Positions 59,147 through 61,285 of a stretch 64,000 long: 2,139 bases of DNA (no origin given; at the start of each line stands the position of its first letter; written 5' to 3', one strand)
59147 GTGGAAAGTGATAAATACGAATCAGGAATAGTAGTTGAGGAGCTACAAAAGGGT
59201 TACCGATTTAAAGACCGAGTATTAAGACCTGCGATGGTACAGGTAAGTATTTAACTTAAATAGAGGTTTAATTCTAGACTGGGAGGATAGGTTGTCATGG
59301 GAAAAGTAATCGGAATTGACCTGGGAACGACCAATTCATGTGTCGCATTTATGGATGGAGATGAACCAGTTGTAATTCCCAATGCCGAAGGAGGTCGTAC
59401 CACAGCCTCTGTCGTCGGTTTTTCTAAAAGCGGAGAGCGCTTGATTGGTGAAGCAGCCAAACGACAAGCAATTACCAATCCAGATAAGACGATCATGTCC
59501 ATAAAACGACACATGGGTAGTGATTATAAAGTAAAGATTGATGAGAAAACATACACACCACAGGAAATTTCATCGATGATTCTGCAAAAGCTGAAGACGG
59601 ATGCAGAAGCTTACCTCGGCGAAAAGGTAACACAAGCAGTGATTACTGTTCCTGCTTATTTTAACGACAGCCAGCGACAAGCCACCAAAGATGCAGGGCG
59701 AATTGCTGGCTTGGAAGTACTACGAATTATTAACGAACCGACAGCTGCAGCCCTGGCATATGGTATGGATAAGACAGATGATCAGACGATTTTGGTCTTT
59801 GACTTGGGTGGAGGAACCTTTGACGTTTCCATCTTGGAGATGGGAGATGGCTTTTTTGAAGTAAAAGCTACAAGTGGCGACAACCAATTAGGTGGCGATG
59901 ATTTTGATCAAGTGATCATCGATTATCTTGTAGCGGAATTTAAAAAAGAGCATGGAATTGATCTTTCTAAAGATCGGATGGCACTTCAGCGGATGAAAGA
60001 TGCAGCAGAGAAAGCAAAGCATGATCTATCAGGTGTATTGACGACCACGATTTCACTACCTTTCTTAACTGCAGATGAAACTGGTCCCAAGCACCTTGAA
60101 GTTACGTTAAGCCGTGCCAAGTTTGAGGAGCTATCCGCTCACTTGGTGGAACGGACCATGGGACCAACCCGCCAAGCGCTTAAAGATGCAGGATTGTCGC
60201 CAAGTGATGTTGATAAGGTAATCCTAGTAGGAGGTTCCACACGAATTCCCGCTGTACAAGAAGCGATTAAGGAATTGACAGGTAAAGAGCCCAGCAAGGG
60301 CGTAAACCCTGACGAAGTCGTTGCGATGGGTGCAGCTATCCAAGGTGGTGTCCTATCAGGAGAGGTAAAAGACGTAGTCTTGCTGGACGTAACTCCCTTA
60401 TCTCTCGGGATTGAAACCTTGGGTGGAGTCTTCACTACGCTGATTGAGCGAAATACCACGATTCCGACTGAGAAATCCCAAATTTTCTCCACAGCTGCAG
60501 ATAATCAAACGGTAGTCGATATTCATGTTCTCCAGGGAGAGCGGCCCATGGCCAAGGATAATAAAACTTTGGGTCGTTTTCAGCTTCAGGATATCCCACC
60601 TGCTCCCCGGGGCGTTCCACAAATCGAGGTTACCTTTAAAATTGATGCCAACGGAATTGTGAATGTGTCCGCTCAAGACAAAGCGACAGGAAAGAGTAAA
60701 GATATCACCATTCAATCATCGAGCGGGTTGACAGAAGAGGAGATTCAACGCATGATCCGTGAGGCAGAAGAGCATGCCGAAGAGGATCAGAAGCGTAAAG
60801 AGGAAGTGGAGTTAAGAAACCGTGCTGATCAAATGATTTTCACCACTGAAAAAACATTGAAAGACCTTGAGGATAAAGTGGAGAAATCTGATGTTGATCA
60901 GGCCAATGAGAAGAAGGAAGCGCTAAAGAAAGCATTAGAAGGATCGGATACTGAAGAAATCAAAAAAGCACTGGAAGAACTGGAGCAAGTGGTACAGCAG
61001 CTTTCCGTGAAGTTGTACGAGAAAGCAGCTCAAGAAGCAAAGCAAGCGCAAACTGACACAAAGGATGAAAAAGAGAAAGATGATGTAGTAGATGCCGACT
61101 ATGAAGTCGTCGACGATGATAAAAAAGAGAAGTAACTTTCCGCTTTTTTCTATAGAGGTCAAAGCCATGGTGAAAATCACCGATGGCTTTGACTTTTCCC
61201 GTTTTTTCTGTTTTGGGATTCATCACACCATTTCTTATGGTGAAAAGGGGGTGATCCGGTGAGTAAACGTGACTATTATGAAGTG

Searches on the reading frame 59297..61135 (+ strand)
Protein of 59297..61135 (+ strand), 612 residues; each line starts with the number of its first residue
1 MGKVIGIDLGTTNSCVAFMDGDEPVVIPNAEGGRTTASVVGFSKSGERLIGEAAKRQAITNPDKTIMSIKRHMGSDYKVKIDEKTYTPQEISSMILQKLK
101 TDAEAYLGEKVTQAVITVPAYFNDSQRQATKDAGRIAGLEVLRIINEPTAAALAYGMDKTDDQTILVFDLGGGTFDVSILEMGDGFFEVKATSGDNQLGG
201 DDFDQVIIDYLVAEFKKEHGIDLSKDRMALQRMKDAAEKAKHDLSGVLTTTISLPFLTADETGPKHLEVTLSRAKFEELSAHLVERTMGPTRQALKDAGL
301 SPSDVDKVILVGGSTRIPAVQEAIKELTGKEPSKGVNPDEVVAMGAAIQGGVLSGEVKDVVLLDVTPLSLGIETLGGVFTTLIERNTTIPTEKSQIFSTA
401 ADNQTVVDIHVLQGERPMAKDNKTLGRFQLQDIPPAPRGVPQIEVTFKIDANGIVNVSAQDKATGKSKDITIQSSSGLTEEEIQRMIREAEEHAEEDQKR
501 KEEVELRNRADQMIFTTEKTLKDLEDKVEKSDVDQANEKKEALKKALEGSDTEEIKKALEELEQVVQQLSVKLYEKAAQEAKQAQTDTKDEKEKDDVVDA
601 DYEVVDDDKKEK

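Call 23: search_protein_families(library=pfam, proteins=[window:59297-61135:+], max_evalue=0.001)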
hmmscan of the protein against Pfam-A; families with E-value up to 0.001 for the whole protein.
window:59297-61135:+ (612 aa): 2 families
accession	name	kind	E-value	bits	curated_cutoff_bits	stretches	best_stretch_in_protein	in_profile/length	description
PF00012.26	HSP70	-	2.2e-257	855.5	20.6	1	4-574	1-598/599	Hsp70 protein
PF06723.19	MreB_Mbl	-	5e-18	65.5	27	1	4-347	3-316/327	MreB/Mbl protein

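Call 62: list_cluster_members(proteins=[window:59297-61135:+, window:52639-54450:+, window:25762-26790:+, window:44037-45110:+, window:47972-49075:+])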
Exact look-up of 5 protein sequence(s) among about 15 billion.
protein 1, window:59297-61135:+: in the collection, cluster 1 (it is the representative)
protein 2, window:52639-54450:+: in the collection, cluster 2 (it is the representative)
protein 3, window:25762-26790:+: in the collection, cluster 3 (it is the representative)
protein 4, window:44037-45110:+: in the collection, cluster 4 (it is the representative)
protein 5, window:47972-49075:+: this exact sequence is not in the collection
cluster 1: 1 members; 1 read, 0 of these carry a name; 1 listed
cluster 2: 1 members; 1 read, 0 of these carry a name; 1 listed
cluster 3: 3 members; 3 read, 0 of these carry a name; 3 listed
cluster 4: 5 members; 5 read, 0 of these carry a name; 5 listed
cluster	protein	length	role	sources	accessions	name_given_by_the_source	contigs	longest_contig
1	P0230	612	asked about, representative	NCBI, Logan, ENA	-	-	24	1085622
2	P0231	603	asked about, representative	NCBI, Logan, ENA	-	-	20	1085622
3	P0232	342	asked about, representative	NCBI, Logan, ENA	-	-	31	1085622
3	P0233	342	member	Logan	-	-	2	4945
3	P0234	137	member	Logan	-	-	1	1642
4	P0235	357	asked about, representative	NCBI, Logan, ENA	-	-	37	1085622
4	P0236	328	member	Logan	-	-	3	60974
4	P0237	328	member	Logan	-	-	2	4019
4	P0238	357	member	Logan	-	-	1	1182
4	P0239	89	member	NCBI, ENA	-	-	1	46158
